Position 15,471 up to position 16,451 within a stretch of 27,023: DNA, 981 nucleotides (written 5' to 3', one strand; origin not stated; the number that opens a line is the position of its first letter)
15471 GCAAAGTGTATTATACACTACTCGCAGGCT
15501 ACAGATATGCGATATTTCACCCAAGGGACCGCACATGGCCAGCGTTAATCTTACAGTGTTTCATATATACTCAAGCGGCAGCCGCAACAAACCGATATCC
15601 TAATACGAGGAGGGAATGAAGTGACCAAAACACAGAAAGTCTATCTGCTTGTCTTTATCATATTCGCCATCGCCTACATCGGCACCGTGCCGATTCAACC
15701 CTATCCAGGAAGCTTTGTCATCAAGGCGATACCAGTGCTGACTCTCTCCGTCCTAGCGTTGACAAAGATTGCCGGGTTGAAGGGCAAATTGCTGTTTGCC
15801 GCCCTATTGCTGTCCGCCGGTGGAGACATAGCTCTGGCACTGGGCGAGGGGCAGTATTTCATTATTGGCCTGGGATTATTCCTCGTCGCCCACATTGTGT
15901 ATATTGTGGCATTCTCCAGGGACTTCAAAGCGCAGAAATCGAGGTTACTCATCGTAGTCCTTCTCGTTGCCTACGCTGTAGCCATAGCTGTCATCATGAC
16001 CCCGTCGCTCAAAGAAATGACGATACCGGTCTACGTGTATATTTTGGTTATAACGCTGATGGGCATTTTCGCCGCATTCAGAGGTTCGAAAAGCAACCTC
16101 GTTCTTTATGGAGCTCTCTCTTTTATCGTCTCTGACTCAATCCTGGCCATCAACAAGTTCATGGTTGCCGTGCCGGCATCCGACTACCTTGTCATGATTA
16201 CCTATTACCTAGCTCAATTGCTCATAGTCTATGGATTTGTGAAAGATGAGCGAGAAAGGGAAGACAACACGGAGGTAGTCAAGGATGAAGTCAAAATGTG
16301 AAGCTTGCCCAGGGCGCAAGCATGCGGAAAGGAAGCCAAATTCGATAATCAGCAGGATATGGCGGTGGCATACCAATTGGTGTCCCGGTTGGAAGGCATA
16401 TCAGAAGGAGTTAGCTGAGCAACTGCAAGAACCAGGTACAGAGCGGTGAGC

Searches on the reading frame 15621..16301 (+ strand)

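Call 9: search_protein_families(library=pfam, proteins=[window:15621-16301:+], max_evalue=0.001)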
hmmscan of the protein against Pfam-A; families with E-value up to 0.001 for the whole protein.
window:15621-16301:+ (226 aa): 1 family
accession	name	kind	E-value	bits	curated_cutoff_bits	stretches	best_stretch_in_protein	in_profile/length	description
PF07947.19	YhhN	-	1.7e-42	145.6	25.6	1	32-205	3-181/182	YhhN family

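Call 65: search_protein_families(library=ncbifam, proteins=[window:15621-16301:+], max_evalue=1e-10)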
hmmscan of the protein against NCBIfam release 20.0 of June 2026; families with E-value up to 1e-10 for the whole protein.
window:15621-16301:+ (226 aa): 0 families
